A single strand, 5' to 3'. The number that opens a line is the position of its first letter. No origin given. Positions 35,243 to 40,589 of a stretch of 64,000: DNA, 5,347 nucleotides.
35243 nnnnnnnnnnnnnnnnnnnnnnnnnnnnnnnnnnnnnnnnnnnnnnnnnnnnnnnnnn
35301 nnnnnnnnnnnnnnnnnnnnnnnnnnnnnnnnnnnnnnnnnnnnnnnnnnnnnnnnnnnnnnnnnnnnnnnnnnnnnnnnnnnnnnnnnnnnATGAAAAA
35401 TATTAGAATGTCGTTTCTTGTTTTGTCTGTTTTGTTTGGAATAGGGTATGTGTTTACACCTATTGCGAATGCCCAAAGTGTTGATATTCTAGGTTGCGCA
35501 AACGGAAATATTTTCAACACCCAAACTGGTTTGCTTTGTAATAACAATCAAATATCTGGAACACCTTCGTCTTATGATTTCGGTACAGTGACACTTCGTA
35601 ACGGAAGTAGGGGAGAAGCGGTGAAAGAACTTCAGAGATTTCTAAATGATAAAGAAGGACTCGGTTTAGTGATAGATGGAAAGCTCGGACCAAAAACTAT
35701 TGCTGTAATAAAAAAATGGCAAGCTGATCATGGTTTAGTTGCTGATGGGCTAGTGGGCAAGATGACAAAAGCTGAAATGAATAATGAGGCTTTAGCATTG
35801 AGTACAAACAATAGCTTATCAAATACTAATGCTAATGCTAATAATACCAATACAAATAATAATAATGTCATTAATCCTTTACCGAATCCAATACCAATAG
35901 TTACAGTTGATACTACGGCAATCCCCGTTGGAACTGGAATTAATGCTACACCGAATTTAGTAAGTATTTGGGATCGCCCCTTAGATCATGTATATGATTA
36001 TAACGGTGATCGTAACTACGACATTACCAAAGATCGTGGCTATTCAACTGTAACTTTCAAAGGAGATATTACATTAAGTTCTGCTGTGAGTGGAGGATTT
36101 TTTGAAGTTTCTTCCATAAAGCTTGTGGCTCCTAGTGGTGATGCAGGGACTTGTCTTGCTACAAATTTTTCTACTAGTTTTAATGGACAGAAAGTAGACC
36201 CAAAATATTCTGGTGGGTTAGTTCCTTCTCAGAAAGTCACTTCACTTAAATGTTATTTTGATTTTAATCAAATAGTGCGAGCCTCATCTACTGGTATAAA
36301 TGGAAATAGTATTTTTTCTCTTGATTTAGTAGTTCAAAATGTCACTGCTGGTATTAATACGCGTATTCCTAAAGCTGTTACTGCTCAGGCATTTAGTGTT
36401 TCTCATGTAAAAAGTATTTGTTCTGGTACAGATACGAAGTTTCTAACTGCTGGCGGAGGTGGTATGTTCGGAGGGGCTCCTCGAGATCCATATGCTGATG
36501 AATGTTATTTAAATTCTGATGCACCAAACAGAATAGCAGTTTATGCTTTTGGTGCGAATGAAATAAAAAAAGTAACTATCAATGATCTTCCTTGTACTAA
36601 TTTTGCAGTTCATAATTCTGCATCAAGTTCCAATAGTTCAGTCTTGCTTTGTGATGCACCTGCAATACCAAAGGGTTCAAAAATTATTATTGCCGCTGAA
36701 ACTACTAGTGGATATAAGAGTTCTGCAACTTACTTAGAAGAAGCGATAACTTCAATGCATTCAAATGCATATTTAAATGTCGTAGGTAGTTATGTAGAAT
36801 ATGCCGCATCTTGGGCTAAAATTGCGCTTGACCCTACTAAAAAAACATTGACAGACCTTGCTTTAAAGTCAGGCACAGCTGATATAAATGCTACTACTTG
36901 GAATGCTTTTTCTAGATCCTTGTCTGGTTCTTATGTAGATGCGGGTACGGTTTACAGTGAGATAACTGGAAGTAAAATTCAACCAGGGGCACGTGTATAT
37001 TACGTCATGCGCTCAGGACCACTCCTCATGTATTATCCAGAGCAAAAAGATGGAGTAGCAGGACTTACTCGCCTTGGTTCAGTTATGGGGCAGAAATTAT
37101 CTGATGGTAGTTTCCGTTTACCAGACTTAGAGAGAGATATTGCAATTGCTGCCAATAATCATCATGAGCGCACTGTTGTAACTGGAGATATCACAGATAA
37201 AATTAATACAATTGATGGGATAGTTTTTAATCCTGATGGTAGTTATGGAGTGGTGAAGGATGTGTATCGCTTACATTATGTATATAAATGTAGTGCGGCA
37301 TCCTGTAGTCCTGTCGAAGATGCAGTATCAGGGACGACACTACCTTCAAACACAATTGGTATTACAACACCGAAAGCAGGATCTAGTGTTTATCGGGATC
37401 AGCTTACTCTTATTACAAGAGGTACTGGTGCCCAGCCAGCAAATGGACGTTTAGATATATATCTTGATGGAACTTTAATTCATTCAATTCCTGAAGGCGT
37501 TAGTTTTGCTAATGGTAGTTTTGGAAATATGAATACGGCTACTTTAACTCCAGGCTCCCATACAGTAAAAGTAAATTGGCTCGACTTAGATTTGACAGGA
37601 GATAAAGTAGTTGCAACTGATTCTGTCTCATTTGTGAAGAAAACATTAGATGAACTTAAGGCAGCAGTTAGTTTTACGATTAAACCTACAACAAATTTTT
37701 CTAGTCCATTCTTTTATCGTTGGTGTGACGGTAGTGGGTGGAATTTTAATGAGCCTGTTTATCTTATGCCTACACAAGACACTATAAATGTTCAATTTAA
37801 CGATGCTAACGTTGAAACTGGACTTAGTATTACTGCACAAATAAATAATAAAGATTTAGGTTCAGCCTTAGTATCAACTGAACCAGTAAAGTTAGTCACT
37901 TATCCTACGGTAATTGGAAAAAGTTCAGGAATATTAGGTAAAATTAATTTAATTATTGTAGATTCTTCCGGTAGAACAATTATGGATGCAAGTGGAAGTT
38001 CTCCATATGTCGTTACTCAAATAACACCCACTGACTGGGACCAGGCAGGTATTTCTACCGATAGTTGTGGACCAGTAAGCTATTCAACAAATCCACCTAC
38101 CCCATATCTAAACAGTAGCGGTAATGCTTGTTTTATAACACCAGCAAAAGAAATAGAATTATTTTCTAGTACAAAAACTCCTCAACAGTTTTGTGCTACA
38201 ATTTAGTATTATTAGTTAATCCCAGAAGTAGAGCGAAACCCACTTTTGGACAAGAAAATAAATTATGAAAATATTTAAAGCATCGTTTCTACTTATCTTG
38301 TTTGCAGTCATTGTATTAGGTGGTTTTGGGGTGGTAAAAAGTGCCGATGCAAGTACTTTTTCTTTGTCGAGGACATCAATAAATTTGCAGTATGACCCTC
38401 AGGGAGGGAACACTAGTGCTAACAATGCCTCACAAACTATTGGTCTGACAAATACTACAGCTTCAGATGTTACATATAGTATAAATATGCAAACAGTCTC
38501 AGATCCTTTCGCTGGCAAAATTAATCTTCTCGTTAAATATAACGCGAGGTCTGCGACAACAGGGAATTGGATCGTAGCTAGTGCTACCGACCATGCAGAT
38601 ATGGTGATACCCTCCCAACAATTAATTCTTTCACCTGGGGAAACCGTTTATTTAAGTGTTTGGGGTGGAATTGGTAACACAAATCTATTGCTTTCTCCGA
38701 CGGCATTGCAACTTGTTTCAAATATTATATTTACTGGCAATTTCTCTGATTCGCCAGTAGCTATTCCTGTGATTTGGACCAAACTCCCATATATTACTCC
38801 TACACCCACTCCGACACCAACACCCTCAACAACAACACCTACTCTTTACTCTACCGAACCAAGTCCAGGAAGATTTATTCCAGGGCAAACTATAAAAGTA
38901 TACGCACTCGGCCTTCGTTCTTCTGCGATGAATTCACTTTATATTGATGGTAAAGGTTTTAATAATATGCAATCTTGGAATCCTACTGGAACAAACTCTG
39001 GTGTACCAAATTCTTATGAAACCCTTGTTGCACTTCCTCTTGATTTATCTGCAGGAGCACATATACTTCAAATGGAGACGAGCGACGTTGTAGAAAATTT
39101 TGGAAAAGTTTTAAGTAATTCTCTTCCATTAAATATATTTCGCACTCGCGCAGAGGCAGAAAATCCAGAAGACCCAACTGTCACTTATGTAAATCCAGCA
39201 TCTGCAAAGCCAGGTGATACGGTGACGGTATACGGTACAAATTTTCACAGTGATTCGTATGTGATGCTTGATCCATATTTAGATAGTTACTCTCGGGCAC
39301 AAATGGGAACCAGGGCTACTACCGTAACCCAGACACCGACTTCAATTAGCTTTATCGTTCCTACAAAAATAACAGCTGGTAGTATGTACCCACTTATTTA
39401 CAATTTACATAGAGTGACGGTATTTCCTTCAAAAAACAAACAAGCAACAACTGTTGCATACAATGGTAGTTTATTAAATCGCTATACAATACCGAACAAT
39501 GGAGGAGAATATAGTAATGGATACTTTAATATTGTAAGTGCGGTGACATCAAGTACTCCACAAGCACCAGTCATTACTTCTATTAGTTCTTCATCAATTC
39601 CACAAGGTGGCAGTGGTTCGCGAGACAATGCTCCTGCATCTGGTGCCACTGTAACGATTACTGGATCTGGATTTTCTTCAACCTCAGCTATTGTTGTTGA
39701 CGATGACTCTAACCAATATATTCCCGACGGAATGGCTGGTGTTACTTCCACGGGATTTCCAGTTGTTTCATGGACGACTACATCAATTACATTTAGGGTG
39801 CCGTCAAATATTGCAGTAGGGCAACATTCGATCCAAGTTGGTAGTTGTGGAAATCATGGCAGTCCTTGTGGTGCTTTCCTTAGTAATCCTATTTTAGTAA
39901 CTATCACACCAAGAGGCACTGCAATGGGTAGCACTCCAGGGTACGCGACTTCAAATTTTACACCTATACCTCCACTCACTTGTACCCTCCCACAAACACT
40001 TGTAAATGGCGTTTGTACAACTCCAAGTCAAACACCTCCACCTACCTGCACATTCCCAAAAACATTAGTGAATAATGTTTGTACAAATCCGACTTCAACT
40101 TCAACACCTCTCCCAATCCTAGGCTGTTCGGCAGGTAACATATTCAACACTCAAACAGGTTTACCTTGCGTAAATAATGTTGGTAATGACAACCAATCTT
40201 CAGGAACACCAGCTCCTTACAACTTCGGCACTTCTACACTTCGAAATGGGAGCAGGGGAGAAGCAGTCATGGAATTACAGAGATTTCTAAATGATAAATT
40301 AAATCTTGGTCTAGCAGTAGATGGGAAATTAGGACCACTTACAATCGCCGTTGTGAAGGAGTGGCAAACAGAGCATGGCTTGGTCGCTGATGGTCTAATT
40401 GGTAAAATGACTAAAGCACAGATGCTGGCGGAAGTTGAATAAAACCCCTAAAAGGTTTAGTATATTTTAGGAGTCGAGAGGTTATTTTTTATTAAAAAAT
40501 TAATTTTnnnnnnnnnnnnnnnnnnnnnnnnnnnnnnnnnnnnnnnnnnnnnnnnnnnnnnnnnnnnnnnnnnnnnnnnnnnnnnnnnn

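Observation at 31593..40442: Tandem array of four secreted IPT-repeat surface proteins sharing a shuffled Cys-loop plus peptidoglycan-binding module, with near-identical DNA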

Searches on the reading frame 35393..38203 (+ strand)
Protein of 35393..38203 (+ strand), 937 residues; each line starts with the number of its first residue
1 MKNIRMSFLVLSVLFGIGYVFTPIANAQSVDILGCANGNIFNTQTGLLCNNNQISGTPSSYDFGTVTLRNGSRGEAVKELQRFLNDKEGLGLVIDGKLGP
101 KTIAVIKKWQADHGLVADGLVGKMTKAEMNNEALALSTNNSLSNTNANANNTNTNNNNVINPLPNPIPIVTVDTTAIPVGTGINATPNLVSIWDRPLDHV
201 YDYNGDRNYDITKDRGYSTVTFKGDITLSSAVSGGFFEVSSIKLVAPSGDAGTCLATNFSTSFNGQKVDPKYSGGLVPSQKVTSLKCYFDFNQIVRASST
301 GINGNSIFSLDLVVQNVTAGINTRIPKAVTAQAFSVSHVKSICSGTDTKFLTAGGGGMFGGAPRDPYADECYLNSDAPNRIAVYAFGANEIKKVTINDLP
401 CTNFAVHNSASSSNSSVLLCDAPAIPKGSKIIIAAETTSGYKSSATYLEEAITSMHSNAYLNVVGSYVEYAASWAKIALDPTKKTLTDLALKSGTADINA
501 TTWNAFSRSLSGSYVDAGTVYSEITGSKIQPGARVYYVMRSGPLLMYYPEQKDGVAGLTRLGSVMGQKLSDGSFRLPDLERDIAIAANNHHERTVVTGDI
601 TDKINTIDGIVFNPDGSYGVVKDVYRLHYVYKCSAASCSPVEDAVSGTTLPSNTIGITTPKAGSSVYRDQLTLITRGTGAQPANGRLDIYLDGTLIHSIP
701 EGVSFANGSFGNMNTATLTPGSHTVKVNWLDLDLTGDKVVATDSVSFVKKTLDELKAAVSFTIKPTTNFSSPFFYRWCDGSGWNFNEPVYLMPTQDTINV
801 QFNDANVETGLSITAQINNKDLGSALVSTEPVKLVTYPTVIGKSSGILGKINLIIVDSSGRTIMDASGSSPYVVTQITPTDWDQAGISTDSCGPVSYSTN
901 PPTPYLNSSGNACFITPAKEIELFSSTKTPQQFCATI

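Call 3: search_protein_families(library=pfam, proteins=[window:35393-38203:+], max_evalue=0.1)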
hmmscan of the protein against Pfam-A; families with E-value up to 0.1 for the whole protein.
window:35393-38203:+ (937 aa): 4 families
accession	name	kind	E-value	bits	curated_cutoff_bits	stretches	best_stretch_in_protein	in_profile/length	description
PF01471.23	PG_binding_1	-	1e-10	42.1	23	1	73-129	1-57/57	Putative peptidoglycan binding domain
PF17957.7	Big_7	-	0.014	16.4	24.1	1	654-727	2-70/70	Bacterial Ig domain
PF16967.11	TcfC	-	0.017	15.1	29.4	1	681-731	9-54/68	E-set like domain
PF09374.15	PG_binding_3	-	0.033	14.8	24.6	0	76-110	2-34/76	Predicted Peptidoglycan domain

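Call 9: search_protein_families(library=ncbifam, proteins=[window:35393-38203:+], max_evalue=0.1)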
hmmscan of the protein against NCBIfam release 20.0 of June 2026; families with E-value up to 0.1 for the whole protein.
window:35393-38203:+ (937 aa): 4 families
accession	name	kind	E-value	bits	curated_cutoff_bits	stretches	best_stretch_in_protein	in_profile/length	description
TIGR02869.1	spore_SleB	equivalog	2.1e-09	37.6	236.5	1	65-142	4-81/201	spore cortex-lytic enzyme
NF052336.1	PdgHdaseHSB100310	equivalog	1.4e-06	27.9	500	1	36-130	153-247/316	peptidoglycan hydrolase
NF052335.1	PdgHdaseHSB129560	equivalog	3.1e-05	23.5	500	1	65-125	262-324/330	peptidoglycan hydrolase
NF040573.1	holin_dep_muram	equivalog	0.099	12.4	240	0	72-110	93-130/200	holin-associated N-acetylmuramidase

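Call 19: find_homologous_proteins(query=window:35795-38203:+, max_evalue=0.001)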
Query window:35795-38203:+ (803 aa): 1 proteins with E <= 0.001 among 8000 candidates.
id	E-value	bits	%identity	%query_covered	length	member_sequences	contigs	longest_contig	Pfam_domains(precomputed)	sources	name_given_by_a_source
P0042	0.0e+0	1800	100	100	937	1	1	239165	PF01471.24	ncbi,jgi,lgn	ncbi:MAG: peptidoglycan-binding protein [Candidatus Paceibacterota bacterium]|jgi:peptidoglycan hydr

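Call 22: find_encoding_contigs(protein=P0042, flank=10000, max_places=4)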
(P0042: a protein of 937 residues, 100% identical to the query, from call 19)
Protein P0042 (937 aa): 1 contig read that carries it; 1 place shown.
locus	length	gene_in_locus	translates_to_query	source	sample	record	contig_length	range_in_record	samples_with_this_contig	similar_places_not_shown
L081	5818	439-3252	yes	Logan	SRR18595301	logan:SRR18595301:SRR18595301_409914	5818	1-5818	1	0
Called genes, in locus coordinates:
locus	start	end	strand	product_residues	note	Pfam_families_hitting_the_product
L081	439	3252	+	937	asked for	PF01471:PG_binding_1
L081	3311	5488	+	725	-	PF01471:PG_binding_1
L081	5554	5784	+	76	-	-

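Call 33: search_solved_structures(query=window:35795-38203:+, max_evalue=10)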
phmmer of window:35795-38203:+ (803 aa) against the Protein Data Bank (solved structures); distinct sequences matched with E-value up to 10: 0.

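Call 34: search_protein_families(library=padloc, proteins=[window:35393-38203:+], max_evalue=0.01)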
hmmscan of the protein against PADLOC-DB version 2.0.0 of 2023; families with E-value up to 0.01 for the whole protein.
window:35393-38203:+ (937 aa): 0 families

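Call 36: search_protein_representatives(protein=window:35795-38203:+)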
Query: 803 residues. Proteins with E-value up to 0.001 (for the whole library): 1; up to 1e-10: 1; up to 1e-30: 1. The best 1 are listed.
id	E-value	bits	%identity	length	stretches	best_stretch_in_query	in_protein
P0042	0.0e+00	1800.0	100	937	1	1-803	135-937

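Call 53: predict_structure(protein=window:35393-38203:+)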
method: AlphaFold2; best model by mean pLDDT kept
length: 937 residues; sequences in the alignment: 1
mean_pLDDT: 31.8   pTM: 0.20
mean pLDDT of the five models: 31.8, 26.8, 24.1, 23.0, 22.8
residues with pLDDT >= 90: 0; 70-90: 0; 50-70: 9; < 50: 928
segments of 3 or more residues with pLDDT < 50: 1-70, 82-937
pLDDT, mean of each block of 10 residues (from residue 1): 38 39 29 31 39 32 42 51 44 41 38 27 26 27 29 30 27 24 25 27 32 29 27 27 27 27 34 30 29 27 28 21 23 23 25 26 30 37 40 41 39 40 41 35 29 26 24 24 29 30 30 30 35 35 34 34 30 29 25 25 29 29 28 32 34 33 28 29 40 40 34 27 25 26 28 31 28 33 35 28 30 32 32 32 29 36 36 35 44 39 41 41 39 35
secondary structure, 60 per line:
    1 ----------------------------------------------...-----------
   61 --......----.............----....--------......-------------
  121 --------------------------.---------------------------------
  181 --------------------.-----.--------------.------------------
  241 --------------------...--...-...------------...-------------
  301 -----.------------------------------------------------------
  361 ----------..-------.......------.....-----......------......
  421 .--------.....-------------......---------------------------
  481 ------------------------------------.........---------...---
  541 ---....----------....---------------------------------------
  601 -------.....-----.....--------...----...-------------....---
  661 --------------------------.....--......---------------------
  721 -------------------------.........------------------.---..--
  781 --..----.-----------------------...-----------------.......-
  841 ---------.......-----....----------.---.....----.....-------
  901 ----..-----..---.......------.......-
elements in order (helices of 4 or more, strands of 3 or more residues): E47-49 E63-68 H73-85 E90-93 E102-107 E261-263 E266-268 E285-287 E380-386 E393-397 E403-408 E415-421 E430-434 H448-453 H517-525 E535-537 E544-547 E558-561 E608-612 E618-622 E631-633 E638-640 E654-657 E687-691 E694-699 H746-754 E813-815 E833-839 E850-856 E862-865 H880-884 H917-923 H930-936

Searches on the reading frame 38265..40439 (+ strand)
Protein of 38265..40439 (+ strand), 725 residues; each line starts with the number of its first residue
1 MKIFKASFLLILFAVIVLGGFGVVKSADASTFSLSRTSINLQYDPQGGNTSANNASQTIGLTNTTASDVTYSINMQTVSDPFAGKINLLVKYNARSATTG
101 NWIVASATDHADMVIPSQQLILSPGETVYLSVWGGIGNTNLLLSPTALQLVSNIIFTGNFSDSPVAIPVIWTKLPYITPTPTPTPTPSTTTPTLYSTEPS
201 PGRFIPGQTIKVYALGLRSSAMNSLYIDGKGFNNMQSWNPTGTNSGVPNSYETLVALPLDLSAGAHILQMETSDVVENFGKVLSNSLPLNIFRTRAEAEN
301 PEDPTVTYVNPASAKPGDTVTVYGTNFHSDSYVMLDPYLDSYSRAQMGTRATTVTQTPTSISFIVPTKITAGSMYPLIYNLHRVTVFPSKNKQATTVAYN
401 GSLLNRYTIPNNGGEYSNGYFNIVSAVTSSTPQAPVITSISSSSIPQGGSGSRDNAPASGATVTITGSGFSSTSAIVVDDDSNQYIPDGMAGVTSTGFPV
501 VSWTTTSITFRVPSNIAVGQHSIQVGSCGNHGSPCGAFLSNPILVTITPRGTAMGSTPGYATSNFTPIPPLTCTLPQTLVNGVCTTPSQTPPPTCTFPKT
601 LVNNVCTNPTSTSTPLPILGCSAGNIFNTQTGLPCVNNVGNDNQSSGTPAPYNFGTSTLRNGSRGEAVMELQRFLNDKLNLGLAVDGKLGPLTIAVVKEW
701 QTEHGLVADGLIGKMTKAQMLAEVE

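Call 3: search_protein_families(library=pfam, proteins=[window:38265-40439:+], max_evalue=0.1)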
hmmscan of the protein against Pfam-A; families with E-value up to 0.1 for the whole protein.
window:38265-40439:+ (725 aa): 2 families
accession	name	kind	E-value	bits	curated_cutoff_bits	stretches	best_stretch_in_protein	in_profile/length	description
PF01471.23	PG_binding_1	-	2.8e-10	40.7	23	1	664-720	1-57/57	Putative peptidoglycan binding domain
PF09374.15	PG_binding_3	-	0.067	13.8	24.6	0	667-702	2-35/76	Predicted Peptidoglycan domain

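Call 9: search_protein_families(library=ncbifam, proteins=[window:38265-40439:+], max_evalue=0.1)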
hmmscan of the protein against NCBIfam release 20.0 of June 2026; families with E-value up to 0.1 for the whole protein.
window:38265-40439:+ (725 aa): 4 families
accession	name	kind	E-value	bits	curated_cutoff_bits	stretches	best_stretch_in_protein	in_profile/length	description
TIGR02869.1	spore_SleB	equivalog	4.3e-08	33.3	236.5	1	656-720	4-68/201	spore cortex-lytic enzyme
NF058597.1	CoaZ_rpt_PGGG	domain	1.2e-05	25.3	30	1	303-336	2-38/88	choice-of-anchor Z repeating domain-containing protein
NF052336.1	PdgHdaseHSB100310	equivalog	0.00031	20.2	500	1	656-721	182-247/316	peptidoglycan hydrolase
NF052335.1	PdgHdaseHSB129560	equivalog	0.00038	19.9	500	1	663-717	204-325/330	peptidoglycan hydrolase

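Call 34: search_protein_families(library=padloc, proteins=[window:38265-40439:+], max_evalue=0.01)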
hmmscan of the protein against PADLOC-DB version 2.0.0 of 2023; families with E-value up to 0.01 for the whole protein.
window:38265-40439:+ (725 aa): 0 families

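Call 35: find_homologous_proteins(query=window:38265-40115:+, max_evalue=0.001)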
Query window:38265-40115:+ (617 aa): 1 proteins with E <= 0.001 among 8000 candidates.
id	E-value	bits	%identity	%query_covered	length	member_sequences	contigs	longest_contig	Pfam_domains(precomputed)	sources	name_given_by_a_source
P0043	0.0e+0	1350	100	100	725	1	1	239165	PF01471.24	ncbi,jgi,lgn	ncbi:MAG: peptidoglycan-binding domain-containing protein [Candidatus Paceibacterota bacterium]|jgi:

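Call 54: predict_structure(alignment_id=A1)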
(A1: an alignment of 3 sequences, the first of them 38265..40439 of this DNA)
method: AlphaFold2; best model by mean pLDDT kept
length: 725 residues; sequences in the alignment: 3
mean_pLDDT: 31.8   pTM: 0.22
mean pLDDT of the five models: 31.8, 31.7, 29.2, 28.3, 27.7
residues with pLDDT >= 90: 0; 70-90: 10; 50-70: 25; < 50: 690
segments of 3 or more residues with pLDDT < 50: 21-304, 310-318, 327-358, 362-725
pLDDT, mean of each block of 10 residues (from residue 1): 68 68 36 26 30 29 26 27 29 26 27 26 29 26 28 27 27 24 30 22 25 26 25 23 23 21 23 25 28 37 48 47 50 40 34 43 43 28 23 25 22 22 24 22 24 30 37 35 30 28 34 39 38 36 35 24 29 30 31 30 26 28 37 33 28 27 43 46 38 36 32 40 39
secondary structure, 60 per line:
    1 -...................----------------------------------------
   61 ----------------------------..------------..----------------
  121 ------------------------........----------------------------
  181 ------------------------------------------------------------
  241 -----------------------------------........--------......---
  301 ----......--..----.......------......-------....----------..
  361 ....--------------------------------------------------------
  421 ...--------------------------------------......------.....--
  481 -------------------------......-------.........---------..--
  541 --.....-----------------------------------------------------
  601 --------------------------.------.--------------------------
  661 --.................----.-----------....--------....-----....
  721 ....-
elements in order (helices of 4 or more, strands of 3 or more residues): H2-20 H145-152 H276-283 E292-297 E305-310 E319-325 E332-337 E345-348 E359-364 E421-423 E462-467 E474-478 E506-511 E519-527 E543-547 H663-679 E696-699 E708-711 H717-724

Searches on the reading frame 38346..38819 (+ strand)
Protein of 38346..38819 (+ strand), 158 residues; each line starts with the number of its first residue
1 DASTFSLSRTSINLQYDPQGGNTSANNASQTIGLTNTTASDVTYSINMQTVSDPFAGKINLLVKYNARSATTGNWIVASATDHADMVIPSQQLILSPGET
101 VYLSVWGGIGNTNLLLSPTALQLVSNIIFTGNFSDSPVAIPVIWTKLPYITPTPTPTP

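Call 57: search_protein_families(library=pfam, proteins=[window:38346-38819:+], max_evalue=10)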
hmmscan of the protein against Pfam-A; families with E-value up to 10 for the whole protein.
window:38346-38819:+ (158 aa): 2 families
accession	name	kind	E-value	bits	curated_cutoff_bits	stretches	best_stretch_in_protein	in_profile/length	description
PF06280.18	fn3_5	-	0.096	13.8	27.6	1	22-105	5-76/112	Fn3-like domain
PF19190.6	BACON_2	-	0.25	11.7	25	1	12-48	9-39/94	Viral BACON domain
